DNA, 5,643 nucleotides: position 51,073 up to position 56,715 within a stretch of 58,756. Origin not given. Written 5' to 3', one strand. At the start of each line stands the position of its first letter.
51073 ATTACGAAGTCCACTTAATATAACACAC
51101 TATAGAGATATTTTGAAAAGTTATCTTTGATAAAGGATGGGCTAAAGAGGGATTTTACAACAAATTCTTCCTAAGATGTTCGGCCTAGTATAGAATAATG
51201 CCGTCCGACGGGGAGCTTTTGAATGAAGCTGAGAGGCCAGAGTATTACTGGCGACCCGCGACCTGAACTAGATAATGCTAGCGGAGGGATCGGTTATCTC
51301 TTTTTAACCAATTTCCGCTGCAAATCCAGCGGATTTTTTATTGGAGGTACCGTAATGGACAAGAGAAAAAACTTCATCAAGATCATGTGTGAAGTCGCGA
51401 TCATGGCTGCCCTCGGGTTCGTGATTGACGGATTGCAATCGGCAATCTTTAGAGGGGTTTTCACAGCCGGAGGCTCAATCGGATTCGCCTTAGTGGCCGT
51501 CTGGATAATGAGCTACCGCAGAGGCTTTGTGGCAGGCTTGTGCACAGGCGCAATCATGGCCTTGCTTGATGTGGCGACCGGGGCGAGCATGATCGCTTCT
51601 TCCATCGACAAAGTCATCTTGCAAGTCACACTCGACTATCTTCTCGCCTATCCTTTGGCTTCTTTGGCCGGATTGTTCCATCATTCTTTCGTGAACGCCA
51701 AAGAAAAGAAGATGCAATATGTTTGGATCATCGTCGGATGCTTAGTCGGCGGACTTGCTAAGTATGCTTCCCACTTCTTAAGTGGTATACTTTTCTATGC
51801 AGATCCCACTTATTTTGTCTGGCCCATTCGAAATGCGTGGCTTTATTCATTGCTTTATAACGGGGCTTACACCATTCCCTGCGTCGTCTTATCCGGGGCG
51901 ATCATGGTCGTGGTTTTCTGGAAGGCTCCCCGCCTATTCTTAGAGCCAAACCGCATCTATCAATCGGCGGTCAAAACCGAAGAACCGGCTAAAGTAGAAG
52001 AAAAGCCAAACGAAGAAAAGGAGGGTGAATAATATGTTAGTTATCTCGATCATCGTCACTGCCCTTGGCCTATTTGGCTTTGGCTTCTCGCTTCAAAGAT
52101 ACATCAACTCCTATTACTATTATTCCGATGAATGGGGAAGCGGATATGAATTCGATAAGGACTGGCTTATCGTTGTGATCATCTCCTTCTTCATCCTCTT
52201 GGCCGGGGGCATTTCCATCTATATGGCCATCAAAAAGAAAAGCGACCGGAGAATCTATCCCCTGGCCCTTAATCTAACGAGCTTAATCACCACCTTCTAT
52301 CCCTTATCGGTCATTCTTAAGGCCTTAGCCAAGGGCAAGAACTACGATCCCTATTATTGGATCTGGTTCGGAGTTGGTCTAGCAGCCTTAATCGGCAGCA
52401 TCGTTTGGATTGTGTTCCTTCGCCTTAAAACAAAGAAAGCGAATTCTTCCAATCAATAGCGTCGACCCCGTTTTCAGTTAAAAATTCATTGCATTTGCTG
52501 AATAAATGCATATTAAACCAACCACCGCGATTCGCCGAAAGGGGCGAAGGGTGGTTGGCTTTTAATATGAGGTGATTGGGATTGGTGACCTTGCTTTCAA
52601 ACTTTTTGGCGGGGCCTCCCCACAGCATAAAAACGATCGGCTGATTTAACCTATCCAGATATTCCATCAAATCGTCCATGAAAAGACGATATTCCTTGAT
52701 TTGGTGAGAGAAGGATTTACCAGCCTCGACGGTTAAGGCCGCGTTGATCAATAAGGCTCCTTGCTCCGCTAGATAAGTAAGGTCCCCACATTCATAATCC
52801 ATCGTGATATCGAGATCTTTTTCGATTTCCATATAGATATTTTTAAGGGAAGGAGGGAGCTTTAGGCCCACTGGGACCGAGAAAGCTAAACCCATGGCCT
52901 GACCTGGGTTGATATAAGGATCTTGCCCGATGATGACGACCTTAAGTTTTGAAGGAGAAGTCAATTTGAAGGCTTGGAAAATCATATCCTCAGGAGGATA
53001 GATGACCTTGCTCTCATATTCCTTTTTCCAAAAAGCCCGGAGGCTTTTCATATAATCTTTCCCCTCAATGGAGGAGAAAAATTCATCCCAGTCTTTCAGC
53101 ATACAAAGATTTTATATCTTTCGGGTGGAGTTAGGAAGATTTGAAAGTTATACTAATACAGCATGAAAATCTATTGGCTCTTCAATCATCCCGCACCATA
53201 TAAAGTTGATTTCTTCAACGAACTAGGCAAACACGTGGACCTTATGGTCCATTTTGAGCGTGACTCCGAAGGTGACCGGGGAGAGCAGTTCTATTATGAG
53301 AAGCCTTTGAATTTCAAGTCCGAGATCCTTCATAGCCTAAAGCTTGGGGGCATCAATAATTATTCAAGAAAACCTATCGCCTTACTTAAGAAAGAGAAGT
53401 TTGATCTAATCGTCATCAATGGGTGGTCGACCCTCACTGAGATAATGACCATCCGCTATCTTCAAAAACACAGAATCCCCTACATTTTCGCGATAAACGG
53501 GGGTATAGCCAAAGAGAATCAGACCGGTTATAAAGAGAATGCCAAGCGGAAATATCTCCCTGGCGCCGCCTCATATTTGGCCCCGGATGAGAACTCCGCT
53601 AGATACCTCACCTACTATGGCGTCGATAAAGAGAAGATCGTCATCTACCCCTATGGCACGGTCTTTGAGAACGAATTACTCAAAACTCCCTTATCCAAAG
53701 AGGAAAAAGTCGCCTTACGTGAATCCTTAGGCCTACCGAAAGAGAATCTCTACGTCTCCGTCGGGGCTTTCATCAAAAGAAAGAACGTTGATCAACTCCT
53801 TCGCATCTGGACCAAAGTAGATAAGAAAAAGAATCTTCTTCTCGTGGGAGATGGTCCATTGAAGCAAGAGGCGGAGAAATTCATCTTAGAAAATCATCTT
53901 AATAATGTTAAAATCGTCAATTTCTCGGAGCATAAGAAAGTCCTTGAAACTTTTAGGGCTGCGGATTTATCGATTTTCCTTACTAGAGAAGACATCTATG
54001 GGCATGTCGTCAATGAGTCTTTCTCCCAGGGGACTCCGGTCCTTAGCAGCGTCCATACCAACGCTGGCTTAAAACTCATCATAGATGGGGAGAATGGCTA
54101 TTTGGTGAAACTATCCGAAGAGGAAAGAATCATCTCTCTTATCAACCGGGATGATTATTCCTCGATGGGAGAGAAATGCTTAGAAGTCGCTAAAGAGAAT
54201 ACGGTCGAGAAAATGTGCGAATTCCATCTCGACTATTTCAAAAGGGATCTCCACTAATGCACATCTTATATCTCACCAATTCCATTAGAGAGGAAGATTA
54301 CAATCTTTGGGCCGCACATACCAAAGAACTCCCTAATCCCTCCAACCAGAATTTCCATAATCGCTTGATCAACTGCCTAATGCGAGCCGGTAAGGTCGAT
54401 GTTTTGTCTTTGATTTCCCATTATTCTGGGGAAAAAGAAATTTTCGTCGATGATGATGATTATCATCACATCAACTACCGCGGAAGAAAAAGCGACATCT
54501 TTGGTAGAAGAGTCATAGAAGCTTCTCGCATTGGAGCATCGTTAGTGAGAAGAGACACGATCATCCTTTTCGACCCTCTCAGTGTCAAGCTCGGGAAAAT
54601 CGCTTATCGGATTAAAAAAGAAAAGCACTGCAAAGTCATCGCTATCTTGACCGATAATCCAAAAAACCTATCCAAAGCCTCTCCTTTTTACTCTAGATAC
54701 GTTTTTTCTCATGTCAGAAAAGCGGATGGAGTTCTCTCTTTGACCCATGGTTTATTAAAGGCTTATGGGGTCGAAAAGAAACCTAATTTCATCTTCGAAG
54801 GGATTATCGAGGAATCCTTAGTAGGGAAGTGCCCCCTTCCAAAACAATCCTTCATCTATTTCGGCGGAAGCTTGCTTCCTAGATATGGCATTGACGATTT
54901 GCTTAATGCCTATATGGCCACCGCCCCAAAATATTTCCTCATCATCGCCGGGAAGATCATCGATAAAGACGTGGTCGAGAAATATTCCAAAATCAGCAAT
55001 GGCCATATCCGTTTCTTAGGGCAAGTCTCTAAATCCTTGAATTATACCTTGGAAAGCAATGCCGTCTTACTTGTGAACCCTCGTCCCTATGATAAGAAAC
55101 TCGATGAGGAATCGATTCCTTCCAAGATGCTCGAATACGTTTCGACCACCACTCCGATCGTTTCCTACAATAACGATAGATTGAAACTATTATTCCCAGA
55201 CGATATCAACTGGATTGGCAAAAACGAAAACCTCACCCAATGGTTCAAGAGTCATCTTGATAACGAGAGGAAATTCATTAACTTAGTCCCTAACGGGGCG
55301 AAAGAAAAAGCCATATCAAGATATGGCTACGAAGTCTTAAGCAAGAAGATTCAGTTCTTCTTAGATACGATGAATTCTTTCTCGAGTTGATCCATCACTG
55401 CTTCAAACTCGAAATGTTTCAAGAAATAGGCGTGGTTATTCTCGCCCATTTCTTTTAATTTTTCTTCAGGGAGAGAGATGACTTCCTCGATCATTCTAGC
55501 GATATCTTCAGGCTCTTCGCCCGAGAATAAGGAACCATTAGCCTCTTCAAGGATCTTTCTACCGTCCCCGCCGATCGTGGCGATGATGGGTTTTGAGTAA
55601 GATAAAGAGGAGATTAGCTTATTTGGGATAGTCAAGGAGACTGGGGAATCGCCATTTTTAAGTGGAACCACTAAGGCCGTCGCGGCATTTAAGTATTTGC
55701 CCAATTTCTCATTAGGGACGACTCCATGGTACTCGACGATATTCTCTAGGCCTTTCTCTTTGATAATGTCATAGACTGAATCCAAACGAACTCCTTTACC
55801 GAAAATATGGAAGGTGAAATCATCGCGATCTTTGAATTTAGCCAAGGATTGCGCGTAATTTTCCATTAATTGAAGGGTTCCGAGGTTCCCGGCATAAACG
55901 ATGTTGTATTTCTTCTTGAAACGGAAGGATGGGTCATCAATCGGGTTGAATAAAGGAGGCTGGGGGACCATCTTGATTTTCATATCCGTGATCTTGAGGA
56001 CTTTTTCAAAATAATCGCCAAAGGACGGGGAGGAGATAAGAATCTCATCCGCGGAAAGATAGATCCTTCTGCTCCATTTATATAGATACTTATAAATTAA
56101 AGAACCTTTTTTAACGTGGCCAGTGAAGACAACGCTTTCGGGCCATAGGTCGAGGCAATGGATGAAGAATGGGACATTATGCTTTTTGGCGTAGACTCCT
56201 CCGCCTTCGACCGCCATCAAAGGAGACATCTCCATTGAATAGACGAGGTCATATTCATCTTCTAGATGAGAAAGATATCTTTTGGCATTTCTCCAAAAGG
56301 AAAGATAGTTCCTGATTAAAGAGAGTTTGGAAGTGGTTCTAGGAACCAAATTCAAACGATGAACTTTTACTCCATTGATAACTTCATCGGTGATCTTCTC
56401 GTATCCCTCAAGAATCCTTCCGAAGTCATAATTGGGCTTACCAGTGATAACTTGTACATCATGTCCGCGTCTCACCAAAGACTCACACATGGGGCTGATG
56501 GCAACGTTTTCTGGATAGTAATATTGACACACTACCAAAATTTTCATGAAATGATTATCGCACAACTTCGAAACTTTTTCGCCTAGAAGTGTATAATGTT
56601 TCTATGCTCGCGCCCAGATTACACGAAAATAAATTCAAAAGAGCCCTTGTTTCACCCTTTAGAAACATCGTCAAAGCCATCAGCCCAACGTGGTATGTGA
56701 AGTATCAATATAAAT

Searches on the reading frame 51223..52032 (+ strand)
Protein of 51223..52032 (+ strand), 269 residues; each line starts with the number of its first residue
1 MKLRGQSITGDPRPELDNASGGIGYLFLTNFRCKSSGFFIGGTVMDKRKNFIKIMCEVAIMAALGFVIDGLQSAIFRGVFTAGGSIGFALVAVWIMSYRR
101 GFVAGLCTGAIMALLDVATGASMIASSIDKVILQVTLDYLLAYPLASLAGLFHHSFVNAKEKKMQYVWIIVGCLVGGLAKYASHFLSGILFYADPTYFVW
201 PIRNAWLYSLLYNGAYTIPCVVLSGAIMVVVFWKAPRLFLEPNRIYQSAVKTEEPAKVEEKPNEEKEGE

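Call 77: search_protein_families(library=pfam, proteins=[window:51223-52032:+], max_evalue=0.0001)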
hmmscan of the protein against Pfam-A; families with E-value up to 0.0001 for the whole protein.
window:51223-52032:+ (269 aa): 1 family
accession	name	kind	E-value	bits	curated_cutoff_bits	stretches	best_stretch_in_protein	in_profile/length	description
PF09515.15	Thia_YuaJ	-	6.1e-31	108.3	25.8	1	55-239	1-176/177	Thiamine transporter protein (Thia_YuaJ)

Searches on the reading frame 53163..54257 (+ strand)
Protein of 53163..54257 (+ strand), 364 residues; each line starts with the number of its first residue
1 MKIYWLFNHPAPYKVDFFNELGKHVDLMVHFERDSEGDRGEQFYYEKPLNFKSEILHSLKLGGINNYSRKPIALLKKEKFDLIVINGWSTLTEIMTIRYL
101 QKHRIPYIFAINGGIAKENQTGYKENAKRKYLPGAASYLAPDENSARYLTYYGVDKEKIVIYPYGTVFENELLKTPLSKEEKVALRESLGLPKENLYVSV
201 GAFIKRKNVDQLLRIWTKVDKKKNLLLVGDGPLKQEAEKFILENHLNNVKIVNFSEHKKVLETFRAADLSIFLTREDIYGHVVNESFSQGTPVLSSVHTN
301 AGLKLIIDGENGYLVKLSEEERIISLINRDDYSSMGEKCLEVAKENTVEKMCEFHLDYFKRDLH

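Call 77: search_protein_families(library=pfam, proteins=[window:53163-54257:+], max_evalue=0.0001)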
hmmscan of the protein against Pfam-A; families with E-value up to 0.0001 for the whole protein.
window:53163-54257:+ (364 aa): 4 families
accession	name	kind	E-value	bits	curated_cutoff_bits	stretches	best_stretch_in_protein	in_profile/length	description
PF00534.26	Glycos_transf_1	-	4.3e-21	75.6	26.4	1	186-328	6-153/172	Glycosyl transferases group 1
PF13692.12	Glyco_trans_1_4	-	3e-15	57.2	27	1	197-324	4-133/142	Glycosyl transferases group 1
PF13439.12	Glyco_transf_4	-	1.2e-07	32.4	28.5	1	47-165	39-165/170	Glycosyltransferase Family 4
PF13579.12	Glyco_trans_4_4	-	5.5e-06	27.2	29.7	1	68-165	60-158/158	Glycosyl transferase 4-like domain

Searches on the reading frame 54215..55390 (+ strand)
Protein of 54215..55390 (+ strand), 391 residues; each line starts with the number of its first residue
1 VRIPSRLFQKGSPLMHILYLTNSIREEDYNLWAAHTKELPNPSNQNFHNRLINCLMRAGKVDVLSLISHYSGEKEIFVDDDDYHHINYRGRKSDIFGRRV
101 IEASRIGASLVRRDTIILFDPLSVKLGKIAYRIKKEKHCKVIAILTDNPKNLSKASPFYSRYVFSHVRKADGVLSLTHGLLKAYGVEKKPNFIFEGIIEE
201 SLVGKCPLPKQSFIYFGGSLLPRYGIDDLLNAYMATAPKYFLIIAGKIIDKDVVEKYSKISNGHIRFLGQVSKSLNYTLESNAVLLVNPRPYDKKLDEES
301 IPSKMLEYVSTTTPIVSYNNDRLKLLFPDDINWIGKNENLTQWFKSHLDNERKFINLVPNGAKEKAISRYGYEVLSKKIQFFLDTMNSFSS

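Call 77: search_protein_families(library=pfam, proteins=[window:54215-55390:+], max_evalue=0.0001)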
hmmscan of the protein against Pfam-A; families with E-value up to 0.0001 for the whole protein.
window:54215-55390:+ (391 aa): 2 families
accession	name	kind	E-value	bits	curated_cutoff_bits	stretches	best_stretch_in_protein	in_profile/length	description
PF00534.26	Glycos_transf_1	-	6.7e-08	32.7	26.4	1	210-323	14-127/172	Glycosyl transferases group 1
PF13692.12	Glyco_trans_1_4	-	4.6e-05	24.1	27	1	214-320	4-108/142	Glycosyl transferases group 1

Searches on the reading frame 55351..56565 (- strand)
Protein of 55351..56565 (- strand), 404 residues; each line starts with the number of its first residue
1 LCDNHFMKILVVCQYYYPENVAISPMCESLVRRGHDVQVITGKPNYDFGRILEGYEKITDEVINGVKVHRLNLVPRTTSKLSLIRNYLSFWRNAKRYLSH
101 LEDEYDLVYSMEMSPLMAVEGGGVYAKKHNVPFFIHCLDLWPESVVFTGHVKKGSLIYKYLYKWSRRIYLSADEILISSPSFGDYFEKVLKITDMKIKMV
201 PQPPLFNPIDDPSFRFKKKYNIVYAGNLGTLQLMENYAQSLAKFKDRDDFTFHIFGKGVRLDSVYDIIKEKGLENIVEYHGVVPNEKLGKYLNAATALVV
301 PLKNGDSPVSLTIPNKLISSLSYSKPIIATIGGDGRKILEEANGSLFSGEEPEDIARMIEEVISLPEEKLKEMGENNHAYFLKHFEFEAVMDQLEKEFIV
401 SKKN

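Call 77: search_protein_families(library=pfam, proteins=[window:55351-56565:-], max_evalue=0.0001)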
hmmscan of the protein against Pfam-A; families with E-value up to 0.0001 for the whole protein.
window:55351-56565:- (404 aa): 4 families
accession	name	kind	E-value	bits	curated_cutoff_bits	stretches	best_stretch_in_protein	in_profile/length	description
PF00534.26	Glycos_transf_1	-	2.1e-14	53.9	26.4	1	214-377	10-169/172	Glycosyl transferases group 1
PF13692.12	Glyco_trans_1_4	-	2.4e-14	54.2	27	1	221-363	3-140/142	Glycosyl transferases group 1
PF13579.12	Glyco_trans_4_4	-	1.8e-12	48.3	29.7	1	22-201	6-156/158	Glycosyl transferase 4-like domain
PF13439.12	Glyco_transf_4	-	1.2e-10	42.1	28.5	1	26-201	11-163/170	Glycosyltransferase Family 4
